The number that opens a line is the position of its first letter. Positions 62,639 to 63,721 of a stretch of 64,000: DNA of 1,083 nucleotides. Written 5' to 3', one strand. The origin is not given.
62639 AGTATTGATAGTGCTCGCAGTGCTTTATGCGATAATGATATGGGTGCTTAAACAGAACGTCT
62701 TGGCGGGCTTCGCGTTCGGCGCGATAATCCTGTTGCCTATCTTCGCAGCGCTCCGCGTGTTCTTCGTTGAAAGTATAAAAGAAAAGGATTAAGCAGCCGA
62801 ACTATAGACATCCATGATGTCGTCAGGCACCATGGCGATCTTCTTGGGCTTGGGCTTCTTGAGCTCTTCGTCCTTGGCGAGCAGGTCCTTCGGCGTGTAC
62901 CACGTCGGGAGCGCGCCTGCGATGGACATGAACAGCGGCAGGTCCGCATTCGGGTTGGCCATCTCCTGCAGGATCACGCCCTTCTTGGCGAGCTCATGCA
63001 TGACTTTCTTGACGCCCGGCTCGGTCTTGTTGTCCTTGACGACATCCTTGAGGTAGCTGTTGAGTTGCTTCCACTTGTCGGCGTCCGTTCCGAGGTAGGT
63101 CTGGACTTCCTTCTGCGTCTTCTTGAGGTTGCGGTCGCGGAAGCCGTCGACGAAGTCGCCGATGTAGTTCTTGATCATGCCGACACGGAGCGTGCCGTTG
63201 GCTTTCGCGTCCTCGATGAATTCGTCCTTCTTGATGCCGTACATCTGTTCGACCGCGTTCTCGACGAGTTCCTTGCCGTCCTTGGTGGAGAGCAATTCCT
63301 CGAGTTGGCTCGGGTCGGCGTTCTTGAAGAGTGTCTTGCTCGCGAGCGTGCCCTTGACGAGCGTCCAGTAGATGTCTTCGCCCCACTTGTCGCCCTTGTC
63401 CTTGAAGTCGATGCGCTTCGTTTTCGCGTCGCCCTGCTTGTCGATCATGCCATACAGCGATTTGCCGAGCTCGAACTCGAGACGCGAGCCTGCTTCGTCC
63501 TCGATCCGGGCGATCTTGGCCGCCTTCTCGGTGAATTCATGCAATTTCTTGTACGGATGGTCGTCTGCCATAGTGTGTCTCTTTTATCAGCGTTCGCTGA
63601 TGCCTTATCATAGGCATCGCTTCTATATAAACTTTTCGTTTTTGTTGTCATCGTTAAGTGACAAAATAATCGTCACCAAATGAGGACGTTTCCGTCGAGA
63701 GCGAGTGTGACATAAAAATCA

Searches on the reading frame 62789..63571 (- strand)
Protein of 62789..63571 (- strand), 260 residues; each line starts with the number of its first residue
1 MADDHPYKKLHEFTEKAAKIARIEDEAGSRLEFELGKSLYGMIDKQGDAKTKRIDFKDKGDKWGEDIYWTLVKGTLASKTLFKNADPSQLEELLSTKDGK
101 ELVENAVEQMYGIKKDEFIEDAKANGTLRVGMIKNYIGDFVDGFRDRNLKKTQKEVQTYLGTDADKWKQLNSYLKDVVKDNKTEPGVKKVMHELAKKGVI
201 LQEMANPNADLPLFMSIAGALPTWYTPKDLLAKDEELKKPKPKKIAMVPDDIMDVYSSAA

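Call 55: search_protein_families(library=pfam, proteins=[window:62789-63571:-], max_evalue=0.01)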
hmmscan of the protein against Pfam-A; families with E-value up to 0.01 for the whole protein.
window:62789-63571:- (260 aa): 0 families

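Call 68: find_encoding_contigs(protein=window:62789-63571:-, flank=10000, max_places=4)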
Protein window:62789-63571:- (260 aa): 2 contigs read that carry it; 2 places shown.
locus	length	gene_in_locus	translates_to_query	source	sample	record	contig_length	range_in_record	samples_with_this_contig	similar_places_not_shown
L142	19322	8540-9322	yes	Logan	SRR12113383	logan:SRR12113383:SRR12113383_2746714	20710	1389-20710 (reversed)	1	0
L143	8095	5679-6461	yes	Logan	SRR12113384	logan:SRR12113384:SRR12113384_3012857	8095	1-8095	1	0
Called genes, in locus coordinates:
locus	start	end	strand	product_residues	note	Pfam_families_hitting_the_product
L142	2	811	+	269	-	?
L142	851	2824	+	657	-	PF00133:tRNA-synt_1, PF01406:tRNA-synt_1e (weak), PF09334:tRNA-synt_1g, PF00133:tRNA-synt_1, PF19303:Anticodon_3 (weak), PF08264:Anticodon_1, PF01588:tRNA_bind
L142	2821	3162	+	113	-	-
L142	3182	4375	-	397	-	PF17803:Cadherin_4 (faint), PF17963:Big_9 (faint), PF19410:DUF5980 (faint), PF05345:He_PIG (faint), PF18911:PKD_4 (faint), PF19190:BACON_2 (faint), PF21027:Sde0182_C (faint), PF00801:PKD (weak)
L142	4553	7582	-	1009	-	PF19077:Big_13 (faint), PF13750:Big_3_3 (faint)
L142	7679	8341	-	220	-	PF02954:HTH_8 (faint)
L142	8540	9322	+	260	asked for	-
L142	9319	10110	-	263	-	-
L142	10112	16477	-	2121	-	PF16656:Pur_ac_phosph_N (faint), PF09136:Glucodextran_B (faint)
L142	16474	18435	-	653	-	-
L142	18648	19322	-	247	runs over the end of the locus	-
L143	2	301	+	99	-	?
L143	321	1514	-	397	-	PF17803:Cadherin_4 (faint), PF17963:Big_9 (faint), PF19410:DUF5980 (faint), PF05345:He_PIG (faint), PF18911:PKD_4 (faint), PF19190:BACON_2 (faint), PF21027:Sde0182_C (faint), PF00801:PKD (weak)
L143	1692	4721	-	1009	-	PF19077:Big_13 (faint), PF13750:Big_3_3 (faint)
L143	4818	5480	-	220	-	PF02954:HTH_8 (faint)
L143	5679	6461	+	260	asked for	-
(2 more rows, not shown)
